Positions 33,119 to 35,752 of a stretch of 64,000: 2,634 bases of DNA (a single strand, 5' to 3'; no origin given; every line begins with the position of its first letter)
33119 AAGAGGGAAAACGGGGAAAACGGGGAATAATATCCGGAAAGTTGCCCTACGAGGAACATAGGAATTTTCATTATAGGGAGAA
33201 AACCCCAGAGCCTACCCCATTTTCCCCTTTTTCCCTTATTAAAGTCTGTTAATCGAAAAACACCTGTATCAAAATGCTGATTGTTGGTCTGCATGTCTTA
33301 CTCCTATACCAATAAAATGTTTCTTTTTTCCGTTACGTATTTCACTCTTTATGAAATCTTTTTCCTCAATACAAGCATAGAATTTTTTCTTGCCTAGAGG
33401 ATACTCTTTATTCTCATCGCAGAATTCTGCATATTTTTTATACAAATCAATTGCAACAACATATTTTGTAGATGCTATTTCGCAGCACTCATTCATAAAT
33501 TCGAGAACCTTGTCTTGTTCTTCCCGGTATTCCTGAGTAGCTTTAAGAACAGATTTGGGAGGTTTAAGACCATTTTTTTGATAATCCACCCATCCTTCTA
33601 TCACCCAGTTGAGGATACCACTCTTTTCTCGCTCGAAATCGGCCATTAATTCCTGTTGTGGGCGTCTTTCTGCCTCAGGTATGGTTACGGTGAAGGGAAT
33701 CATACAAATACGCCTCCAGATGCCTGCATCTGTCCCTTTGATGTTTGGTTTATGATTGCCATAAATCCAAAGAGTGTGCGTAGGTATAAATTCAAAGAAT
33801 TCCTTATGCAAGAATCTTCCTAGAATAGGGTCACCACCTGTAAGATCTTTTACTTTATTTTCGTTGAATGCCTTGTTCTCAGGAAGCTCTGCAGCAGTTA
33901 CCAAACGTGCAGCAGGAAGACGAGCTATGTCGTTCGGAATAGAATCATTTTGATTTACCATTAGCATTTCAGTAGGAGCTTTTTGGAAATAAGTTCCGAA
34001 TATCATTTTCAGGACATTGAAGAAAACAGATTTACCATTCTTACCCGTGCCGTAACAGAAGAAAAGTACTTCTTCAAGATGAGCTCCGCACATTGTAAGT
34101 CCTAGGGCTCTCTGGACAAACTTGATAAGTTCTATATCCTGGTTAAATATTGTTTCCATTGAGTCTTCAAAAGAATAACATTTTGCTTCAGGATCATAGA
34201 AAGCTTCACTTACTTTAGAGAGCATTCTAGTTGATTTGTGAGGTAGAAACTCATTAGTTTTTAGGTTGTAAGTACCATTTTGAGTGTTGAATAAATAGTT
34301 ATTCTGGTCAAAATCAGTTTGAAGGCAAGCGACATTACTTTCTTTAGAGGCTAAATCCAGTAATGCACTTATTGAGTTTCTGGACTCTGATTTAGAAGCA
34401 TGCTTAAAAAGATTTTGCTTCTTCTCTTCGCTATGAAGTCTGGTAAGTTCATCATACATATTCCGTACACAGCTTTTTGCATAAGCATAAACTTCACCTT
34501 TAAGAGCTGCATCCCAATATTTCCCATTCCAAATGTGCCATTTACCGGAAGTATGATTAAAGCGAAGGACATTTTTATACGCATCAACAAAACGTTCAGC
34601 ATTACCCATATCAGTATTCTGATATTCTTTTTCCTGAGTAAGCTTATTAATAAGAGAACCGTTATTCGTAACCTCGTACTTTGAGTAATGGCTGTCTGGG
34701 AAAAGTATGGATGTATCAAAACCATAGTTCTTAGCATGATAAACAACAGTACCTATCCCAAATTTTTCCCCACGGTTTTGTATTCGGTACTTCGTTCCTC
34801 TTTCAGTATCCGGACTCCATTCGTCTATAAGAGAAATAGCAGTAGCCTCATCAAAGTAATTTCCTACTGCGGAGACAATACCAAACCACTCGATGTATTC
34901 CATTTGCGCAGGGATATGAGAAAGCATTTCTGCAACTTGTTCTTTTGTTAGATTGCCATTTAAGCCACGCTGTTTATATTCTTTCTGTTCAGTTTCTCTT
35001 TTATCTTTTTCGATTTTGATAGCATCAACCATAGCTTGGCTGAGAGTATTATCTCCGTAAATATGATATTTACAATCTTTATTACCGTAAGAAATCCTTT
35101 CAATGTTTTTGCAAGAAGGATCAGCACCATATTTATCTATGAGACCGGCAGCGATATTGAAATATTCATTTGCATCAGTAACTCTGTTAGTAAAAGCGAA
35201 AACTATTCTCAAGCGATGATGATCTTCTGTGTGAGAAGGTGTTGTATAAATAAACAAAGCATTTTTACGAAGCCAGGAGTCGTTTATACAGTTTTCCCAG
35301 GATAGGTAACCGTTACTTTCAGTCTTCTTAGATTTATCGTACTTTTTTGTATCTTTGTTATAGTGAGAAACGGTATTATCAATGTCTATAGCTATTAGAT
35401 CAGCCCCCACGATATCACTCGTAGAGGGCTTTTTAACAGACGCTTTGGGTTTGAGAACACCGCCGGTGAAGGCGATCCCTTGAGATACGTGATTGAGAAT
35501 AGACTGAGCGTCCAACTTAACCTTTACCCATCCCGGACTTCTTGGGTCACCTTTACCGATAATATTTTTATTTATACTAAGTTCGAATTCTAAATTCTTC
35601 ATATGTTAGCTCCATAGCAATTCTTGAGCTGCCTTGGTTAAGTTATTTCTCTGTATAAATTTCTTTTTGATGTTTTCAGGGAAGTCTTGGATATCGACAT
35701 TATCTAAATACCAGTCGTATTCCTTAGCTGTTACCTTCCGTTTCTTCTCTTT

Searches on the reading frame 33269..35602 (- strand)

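Call 22: search_protein_families(library=pfam, proteins=[window:33269-35602:-], max_evalue=0.001)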
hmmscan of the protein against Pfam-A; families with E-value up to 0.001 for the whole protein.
window:33269-35602:- (777 aa): 4 families
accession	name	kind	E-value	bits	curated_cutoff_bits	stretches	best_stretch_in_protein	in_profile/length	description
PF08706.16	D5_N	-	9.9e-26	91.2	22.4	1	335-486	1-144/145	D5 N terminal like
PF19263.5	DUF5906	-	2.6e-08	34.9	27.6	1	517-631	2-114/114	Family of unknown function (DUF5906)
PF03288.22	Pox_D5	-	5.9e-07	30.3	21.4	1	695-760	2-71/86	Poxvirus D5 protein-like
PF08707.16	PriCT_2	-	0.00028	21.7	22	1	224-290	2-77/77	Primase C terminal 2 (PriCT-2)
